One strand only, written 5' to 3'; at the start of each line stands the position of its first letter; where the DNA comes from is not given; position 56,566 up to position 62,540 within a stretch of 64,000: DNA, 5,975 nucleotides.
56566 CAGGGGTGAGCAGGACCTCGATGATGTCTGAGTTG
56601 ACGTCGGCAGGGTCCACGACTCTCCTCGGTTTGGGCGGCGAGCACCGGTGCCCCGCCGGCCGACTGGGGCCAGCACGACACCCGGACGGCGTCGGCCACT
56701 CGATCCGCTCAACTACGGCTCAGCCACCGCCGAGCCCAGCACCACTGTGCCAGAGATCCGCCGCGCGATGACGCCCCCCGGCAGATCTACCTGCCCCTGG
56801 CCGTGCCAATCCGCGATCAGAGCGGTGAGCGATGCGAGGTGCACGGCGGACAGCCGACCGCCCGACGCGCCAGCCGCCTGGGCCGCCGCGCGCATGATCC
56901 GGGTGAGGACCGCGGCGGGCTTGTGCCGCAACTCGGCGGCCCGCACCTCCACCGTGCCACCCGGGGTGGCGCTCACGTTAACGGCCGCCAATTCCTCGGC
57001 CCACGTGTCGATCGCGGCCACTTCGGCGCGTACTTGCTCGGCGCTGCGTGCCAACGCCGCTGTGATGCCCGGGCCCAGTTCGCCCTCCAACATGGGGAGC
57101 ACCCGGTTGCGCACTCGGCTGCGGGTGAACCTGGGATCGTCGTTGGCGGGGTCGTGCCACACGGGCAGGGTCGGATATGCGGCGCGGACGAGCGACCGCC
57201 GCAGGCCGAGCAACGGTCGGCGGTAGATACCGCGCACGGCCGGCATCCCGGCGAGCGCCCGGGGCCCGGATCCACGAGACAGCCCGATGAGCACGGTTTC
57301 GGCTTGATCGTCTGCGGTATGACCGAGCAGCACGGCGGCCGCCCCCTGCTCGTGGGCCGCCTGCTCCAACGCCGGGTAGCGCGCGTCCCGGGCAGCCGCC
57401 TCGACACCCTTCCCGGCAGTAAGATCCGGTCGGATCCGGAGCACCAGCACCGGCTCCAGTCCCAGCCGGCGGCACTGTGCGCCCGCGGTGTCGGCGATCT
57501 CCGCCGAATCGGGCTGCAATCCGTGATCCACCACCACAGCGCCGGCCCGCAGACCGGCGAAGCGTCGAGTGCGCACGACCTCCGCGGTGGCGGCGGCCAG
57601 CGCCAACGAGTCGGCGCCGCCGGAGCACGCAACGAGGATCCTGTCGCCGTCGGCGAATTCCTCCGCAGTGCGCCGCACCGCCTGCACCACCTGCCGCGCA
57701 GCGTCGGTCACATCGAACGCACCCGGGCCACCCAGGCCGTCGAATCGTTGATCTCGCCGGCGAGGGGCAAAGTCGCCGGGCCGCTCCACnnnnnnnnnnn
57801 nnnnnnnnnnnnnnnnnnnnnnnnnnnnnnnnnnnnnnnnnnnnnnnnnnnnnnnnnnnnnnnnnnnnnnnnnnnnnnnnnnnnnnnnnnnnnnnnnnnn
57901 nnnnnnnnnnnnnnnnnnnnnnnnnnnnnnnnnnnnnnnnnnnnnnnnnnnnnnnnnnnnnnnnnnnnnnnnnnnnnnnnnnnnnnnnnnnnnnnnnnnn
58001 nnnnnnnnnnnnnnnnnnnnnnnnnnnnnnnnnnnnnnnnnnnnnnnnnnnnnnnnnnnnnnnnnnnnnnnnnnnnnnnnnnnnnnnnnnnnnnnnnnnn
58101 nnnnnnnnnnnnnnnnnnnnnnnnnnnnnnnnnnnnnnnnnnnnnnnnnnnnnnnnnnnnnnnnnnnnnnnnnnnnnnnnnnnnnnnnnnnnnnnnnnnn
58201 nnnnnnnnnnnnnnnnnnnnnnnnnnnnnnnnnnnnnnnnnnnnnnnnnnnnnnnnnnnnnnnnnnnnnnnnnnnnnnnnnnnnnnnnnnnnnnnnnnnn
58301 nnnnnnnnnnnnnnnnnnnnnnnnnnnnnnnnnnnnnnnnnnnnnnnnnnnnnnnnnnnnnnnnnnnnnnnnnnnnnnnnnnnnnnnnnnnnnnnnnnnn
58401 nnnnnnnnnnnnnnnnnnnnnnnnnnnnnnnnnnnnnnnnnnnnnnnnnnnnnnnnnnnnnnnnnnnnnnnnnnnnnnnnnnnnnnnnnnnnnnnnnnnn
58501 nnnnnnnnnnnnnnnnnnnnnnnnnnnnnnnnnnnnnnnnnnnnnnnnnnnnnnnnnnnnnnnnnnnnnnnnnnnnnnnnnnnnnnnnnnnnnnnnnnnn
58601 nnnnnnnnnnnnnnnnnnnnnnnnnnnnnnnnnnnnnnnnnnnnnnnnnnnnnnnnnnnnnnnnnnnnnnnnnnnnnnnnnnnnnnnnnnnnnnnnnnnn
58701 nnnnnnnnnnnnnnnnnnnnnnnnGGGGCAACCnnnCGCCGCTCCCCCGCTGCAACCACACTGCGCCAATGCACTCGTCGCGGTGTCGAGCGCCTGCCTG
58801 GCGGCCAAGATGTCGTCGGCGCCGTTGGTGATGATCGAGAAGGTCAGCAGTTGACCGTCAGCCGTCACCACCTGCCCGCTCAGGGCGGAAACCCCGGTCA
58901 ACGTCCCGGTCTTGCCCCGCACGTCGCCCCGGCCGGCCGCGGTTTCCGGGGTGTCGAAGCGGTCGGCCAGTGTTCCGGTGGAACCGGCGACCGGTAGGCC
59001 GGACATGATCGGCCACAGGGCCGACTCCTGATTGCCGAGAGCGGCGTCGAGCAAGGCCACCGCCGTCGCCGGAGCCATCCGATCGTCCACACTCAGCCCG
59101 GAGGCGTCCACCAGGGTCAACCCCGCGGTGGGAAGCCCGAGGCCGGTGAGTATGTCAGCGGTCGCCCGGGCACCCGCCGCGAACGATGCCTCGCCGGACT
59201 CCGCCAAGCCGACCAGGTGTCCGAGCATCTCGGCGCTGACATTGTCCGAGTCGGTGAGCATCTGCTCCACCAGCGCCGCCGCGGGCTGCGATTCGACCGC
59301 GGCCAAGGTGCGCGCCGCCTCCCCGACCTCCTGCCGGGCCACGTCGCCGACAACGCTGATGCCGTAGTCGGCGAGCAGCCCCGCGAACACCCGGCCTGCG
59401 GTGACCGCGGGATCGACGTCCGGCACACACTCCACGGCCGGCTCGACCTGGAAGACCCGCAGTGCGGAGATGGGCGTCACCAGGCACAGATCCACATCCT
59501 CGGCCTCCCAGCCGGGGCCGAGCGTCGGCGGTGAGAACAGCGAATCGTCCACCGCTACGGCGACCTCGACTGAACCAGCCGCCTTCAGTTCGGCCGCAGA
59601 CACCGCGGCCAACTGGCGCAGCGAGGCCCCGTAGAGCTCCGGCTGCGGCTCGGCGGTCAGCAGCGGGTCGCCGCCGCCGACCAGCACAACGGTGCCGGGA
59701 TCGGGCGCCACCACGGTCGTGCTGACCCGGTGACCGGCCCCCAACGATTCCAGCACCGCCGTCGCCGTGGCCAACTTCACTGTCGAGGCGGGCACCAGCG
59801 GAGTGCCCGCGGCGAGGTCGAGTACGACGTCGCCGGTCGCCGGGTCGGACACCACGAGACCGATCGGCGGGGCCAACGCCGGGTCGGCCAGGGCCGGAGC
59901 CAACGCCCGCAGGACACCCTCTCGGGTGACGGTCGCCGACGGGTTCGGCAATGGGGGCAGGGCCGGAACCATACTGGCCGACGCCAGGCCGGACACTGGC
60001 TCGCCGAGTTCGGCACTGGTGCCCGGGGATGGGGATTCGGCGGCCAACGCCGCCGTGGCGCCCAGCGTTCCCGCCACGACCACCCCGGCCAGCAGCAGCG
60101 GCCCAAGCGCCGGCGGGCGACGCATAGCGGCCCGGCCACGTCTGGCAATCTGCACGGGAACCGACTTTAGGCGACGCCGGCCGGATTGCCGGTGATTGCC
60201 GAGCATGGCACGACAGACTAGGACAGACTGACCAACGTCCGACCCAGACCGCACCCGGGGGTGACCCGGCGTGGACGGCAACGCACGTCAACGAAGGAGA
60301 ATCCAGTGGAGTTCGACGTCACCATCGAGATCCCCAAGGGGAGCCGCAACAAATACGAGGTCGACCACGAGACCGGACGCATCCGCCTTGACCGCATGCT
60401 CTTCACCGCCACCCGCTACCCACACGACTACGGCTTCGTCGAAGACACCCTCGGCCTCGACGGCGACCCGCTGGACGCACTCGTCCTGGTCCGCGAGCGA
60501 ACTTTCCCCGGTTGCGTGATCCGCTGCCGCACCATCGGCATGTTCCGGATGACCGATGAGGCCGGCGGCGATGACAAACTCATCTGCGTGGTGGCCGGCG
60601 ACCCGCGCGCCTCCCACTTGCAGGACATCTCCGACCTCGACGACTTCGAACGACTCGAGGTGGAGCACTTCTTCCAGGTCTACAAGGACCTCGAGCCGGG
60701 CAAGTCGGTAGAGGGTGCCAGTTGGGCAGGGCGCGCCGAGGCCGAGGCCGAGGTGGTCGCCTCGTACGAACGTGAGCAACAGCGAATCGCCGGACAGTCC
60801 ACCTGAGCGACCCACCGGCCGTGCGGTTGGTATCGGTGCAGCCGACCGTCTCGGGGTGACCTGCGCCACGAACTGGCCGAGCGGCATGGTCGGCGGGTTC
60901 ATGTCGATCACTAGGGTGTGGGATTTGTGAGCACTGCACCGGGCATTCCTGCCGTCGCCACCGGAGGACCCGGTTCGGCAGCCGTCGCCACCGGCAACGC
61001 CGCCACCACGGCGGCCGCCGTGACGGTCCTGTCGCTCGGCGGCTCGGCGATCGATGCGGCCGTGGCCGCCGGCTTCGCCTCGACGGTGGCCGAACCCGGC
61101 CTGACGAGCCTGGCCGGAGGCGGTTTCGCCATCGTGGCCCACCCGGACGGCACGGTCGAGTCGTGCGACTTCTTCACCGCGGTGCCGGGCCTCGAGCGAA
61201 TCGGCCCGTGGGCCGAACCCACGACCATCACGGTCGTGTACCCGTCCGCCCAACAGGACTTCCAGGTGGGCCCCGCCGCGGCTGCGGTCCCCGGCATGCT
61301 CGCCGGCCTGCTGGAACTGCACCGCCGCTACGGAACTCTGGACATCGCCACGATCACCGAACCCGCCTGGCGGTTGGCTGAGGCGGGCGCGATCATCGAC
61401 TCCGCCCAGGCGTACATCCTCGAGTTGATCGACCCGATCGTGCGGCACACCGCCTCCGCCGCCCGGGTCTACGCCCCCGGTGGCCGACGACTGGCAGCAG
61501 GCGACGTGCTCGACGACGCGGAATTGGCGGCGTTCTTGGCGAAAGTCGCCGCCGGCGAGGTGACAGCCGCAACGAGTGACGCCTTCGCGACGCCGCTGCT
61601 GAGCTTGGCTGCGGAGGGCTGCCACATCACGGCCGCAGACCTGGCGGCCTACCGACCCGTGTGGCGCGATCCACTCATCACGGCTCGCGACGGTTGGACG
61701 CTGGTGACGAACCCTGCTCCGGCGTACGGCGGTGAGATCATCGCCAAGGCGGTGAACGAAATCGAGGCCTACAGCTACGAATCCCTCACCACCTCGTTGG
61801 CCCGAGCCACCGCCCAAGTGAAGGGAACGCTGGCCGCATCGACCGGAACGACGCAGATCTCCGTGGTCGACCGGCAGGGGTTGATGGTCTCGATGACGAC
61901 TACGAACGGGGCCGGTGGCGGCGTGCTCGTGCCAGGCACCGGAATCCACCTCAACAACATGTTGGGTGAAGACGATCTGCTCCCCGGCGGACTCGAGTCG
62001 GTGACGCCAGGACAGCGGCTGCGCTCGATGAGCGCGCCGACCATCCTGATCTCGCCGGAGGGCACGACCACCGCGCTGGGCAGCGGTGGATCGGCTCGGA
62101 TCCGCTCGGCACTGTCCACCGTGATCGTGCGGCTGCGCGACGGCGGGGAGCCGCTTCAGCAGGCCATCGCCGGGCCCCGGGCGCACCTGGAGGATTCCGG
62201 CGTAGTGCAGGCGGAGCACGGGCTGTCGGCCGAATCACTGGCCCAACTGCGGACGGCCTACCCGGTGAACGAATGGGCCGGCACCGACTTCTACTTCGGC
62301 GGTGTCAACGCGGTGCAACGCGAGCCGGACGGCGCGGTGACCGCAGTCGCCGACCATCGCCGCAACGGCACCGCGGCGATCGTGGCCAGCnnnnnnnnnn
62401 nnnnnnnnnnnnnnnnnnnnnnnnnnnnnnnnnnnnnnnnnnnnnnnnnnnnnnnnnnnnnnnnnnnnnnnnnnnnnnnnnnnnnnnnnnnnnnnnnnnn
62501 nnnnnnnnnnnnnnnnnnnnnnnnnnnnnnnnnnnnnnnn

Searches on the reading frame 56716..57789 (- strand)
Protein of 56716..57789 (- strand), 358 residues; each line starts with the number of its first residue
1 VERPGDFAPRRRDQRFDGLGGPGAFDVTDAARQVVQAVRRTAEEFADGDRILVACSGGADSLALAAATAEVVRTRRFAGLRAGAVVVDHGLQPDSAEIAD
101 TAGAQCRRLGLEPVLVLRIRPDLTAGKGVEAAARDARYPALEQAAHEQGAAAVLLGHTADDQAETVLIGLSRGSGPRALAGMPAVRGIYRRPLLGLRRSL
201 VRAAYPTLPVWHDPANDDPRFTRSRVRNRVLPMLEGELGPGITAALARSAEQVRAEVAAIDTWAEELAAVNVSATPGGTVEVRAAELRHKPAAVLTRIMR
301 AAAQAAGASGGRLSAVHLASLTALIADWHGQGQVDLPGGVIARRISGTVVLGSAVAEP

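Call 71: search_protein_families(library=pfam, proteins=[window:56716-57789:-], max_evalue=0.00001)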
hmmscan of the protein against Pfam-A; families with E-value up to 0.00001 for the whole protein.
window:56716-57789:- (358 aa): 2 families
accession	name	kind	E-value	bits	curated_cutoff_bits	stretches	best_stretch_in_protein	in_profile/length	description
PF01171.26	ATP_bind_3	-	5.9e-36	124.3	27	1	51-228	2-181/182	PP-loop family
PF09179.16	TilS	-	1.5e-07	32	21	1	285-344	4-61/67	TilS substrate binding domain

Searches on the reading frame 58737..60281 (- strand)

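Call 71: search_protein_families(library=pfam, proteins=[window:58737-60281:-], max_evalue=0.00001)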
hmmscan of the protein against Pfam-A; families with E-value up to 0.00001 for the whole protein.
window:58737-60281:- (515 aa): 2 families
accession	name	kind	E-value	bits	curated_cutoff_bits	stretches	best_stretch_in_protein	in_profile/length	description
PF02113.21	Peptidase_S13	-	1.1e-83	281.9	22.8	2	289-501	229-440/444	D-Ala-D-Ala carboxypeptidase 3 (S13) family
PF13354.11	Beta-lactamase2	-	1.4e-06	28.3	22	0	332-363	73-104/214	Beta-lactamase enzyme family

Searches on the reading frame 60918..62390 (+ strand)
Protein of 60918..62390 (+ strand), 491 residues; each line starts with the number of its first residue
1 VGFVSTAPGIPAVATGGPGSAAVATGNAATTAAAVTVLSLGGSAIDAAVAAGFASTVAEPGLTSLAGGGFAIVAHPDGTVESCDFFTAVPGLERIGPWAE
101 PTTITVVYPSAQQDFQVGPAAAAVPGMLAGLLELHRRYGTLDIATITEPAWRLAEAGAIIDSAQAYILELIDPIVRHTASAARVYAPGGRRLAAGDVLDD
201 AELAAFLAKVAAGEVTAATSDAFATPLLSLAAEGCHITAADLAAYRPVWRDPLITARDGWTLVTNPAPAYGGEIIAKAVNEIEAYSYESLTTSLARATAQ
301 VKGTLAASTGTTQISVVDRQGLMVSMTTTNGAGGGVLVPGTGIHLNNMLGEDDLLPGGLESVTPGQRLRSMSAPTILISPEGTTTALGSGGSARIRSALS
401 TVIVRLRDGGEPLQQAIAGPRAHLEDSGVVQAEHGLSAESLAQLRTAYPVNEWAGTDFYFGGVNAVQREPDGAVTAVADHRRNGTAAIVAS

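Call 71: search_protein_families(library=pfam, proteins=[window:60918-62390:+], max_evalue=0.00001)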
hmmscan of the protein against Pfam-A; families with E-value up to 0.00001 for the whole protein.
window:60918-62390:+ (491 aa): 1 family
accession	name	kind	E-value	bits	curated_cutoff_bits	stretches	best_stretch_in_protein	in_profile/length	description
PF01019.26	G_glu_transpept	-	3.4e-74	251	27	2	36-293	2-253/512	Gamma-glutamyltranspeptidase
